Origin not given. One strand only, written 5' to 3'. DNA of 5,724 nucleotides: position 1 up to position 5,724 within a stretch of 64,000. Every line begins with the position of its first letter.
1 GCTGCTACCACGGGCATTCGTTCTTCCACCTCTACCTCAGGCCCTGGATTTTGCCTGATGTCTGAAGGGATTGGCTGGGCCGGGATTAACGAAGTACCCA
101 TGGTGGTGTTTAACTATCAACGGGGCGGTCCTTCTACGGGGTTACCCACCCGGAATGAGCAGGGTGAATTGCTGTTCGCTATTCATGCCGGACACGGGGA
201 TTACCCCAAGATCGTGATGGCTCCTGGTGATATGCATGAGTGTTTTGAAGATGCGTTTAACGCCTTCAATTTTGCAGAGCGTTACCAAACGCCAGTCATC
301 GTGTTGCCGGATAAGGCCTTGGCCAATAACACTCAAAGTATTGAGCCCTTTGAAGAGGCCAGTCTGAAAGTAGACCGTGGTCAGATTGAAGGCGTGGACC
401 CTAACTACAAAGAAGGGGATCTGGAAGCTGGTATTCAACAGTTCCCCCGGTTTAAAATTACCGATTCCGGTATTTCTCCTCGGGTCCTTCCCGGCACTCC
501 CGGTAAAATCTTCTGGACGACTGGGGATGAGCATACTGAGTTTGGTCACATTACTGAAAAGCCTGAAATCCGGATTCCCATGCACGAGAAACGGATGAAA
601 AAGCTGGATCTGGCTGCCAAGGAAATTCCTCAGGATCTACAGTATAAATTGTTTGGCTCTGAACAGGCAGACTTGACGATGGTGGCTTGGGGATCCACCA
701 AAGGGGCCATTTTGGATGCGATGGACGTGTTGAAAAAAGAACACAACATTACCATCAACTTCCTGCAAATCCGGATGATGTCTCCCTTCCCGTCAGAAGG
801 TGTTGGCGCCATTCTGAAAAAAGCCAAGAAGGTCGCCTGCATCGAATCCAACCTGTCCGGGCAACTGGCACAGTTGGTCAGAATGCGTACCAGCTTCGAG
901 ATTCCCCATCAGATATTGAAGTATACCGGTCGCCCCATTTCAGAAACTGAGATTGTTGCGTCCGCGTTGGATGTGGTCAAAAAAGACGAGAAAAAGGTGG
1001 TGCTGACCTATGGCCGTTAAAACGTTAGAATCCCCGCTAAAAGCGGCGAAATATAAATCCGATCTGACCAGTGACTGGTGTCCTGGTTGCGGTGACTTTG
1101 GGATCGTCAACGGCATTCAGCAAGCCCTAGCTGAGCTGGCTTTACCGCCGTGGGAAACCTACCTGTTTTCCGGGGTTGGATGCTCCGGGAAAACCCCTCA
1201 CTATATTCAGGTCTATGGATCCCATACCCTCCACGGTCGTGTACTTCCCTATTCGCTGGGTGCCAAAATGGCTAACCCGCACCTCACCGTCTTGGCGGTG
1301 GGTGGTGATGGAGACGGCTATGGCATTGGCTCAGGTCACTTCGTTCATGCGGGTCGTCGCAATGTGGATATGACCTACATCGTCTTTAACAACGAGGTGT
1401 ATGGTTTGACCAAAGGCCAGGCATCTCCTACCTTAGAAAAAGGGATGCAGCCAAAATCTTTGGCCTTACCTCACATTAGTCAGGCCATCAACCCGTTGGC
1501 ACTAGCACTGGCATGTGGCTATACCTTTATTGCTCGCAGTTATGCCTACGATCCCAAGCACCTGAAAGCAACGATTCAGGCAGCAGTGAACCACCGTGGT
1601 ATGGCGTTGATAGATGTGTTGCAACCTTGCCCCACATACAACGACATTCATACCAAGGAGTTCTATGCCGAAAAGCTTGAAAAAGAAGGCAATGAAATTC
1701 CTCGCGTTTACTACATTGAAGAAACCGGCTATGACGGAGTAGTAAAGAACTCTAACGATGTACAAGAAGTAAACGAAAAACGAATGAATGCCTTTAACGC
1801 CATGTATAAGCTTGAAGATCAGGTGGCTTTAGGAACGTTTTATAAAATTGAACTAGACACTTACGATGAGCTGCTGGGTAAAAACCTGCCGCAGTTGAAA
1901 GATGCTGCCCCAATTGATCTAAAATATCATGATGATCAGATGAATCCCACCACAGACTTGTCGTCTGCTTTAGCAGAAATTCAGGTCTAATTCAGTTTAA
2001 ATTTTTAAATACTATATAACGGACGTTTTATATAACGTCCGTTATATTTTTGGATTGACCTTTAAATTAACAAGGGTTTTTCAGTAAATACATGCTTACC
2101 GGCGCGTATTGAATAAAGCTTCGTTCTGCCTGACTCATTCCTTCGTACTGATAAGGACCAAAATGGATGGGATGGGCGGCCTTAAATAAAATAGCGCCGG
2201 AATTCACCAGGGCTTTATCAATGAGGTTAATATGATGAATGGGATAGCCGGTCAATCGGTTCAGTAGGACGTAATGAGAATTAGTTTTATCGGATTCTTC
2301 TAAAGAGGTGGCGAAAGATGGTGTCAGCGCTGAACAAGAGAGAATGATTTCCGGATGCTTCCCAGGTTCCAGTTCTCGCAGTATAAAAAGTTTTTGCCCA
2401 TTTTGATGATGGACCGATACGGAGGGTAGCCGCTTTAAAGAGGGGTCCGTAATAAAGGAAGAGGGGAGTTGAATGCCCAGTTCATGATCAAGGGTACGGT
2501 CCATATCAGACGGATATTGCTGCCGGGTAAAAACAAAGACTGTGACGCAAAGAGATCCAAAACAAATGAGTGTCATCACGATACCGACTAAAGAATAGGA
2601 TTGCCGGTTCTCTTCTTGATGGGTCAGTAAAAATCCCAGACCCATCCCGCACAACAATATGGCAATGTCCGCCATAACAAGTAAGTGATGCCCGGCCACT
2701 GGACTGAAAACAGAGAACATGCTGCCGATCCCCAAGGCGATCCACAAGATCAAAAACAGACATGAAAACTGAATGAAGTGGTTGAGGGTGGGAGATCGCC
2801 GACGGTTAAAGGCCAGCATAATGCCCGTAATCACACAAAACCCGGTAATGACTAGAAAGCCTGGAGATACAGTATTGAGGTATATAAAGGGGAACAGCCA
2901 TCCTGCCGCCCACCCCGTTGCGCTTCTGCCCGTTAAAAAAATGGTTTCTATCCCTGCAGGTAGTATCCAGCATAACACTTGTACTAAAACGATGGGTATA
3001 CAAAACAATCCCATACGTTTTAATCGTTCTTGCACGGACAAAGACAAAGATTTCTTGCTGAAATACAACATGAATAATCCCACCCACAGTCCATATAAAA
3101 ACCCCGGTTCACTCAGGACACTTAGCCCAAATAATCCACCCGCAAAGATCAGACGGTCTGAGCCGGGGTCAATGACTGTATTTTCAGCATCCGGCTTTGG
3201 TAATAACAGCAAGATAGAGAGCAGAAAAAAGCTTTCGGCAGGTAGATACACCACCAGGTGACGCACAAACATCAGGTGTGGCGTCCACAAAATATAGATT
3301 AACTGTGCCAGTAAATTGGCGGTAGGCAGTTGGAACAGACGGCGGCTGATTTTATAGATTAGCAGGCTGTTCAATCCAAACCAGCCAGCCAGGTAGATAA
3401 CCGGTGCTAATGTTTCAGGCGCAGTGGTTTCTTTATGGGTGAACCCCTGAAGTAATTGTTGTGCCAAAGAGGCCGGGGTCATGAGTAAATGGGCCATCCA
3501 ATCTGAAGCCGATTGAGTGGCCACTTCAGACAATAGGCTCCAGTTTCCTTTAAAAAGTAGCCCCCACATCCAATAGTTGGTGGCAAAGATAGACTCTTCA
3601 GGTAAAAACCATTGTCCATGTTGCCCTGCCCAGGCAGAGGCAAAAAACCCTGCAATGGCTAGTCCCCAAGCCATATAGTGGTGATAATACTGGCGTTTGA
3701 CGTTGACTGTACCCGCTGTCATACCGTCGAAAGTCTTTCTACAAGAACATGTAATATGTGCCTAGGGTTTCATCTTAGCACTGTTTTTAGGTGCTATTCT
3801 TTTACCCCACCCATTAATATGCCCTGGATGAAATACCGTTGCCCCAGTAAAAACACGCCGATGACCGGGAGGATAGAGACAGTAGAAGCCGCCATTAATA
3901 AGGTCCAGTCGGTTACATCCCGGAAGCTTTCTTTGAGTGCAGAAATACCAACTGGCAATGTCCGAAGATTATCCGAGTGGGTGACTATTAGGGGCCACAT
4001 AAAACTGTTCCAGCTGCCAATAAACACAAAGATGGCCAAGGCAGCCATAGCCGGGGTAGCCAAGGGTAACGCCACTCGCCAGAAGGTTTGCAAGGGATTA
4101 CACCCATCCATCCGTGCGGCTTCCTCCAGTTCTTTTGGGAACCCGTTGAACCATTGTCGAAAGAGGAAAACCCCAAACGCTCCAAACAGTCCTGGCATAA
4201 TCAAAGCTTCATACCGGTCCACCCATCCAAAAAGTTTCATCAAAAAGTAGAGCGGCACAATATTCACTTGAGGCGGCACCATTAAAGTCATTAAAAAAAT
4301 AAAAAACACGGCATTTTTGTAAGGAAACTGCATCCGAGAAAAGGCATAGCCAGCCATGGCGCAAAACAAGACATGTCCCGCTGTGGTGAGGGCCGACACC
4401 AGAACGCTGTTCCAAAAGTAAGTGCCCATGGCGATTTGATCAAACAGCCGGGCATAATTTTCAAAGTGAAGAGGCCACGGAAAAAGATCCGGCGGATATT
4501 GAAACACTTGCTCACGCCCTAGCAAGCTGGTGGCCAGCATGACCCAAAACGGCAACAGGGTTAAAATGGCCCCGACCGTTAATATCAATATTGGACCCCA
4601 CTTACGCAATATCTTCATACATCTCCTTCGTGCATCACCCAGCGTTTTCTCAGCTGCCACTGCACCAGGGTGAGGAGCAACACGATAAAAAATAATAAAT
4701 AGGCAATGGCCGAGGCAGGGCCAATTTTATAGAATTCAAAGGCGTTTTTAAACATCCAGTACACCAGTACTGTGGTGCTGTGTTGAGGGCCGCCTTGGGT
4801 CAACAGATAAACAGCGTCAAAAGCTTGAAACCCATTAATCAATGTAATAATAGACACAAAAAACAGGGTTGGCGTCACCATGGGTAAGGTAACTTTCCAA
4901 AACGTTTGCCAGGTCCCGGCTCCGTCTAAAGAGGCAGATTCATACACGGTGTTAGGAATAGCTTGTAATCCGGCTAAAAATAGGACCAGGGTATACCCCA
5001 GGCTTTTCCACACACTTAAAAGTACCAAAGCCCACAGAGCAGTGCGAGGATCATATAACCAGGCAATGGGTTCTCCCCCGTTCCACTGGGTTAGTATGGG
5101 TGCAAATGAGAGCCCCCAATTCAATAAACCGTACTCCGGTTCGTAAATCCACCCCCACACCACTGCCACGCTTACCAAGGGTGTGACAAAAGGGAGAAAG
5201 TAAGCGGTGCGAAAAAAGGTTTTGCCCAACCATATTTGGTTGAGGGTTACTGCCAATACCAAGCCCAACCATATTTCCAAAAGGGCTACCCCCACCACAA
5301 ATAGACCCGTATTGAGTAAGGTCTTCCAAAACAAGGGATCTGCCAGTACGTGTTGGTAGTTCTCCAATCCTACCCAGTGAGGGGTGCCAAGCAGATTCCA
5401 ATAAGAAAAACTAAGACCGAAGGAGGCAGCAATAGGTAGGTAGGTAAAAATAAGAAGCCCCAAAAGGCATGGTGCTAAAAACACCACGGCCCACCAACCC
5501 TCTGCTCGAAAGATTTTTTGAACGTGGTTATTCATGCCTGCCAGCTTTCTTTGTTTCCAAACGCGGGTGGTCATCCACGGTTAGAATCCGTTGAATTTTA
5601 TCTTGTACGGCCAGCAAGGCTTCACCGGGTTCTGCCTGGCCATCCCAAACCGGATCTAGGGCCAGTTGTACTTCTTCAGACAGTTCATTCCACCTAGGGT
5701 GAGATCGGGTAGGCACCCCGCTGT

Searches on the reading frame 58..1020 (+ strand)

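Call 33: search_protein_families(library=pfam, proteins=[window:58-1020:+], max_evalue=0.00001)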
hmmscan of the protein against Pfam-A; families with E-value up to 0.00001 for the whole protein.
window:58-1020:+ (320 aa): 3 families
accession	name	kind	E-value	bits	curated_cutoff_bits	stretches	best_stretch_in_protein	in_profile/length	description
PF01855.24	POR_N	-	1.8e-26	93.8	27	1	1-173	75-226/231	Pyruvate flavodoxin/ferredoxin oxidoreductase, thiamine diP-bdg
PF17147.9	PFOR_II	-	3.2e-09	37.5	27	1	204-281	1-81/102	Pyruvate:ferredoxin oxidoreductase core domain II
PF02780.25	Transketolase_C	-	4.8e-06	26.9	25.9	1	201-265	7-70/124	Transketolase, C-terminal domain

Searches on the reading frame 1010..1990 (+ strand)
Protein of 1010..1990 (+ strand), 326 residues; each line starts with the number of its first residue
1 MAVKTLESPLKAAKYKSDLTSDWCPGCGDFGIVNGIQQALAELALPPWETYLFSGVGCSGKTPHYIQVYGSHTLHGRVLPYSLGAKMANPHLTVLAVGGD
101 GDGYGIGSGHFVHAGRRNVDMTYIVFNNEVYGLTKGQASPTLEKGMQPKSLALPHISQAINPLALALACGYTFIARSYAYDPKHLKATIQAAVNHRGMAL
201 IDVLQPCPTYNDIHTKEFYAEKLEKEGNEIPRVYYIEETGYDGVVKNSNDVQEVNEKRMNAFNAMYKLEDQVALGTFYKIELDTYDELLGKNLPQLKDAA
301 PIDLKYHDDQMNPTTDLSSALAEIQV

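Call 33: search_protein_families(library=pfam, proteins=[window:1010-1990:+], max_evalue=0.00001)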
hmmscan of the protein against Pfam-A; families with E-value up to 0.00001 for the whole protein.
window:1010-1990:+ (326 aa): 2 families
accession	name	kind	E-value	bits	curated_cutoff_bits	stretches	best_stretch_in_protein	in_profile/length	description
PF02775.26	TPP_enzyme_C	-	2.1e-31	109.2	21.9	1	56-203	2-151/151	Thiamine pyrophosphate enzyme, C-terminal TPP binding domain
PF12367.13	PFO_beta_C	-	1.8e-07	31.5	24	1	207-290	1-62/66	Pyruvate ferredoxin oxidoreductase beta subunit C terminal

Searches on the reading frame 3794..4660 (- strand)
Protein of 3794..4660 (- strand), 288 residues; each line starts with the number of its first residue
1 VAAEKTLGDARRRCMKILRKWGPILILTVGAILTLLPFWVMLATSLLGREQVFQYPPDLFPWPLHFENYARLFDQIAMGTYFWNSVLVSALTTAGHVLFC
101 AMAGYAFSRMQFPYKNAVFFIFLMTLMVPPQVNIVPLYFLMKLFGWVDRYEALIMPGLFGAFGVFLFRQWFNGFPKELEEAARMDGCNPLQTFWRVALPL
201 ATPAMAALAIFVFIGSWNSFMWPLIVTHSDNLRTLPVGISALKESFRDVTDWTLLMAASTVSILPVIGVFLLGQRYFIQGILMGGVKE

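Call 33: search_protein_families(library=pfam, proteins=[window:3794-4660:-], max_evalue=0.00001)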
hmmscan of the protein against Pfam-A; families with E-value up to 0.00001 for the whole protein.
window:3794-4660:- (288 aa): 1 family
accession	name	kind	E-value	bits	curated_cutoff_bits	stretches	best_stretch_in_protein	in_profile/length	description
PF00528.27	BPD_transp_1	-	7.4e-19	68.6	26.4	1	104-280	9-181/184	Binding-protein-dependent transport system inner membrane component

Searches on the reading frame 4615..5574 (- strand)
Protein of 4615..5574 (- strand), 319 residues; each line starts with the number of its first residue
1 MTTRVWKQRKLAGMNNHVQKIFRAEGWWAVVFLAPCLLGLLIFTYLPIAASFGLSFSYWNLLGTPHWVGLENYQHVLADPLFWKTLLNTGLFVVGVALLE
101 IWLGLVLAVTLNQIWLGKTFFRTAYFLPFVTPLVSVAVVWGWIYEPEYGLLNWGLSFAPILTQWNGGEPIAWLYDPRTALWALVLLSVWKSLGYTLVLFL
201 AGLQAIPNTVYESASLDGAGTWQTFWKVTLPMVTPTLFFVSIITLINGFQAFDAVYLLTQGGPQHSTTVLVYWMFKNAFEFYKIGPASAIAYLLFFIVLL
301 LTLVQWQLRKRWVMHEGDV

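Call 33: search_protein_families(library=pfam, proteins=[window:4615-5574:-], max_evalue=0.00001)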
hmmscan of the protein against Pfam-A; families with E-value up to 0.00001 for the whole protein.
window:4615-5574:- (319 aa): 1 family
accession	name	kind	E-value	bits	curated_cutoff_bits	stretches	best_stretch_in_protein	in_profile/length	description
PF00528.27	BPD_transp_1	-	1.4e-20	74.3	26.4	1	101-305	2-175/184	Binding-protein-dependent transport system inner membrane component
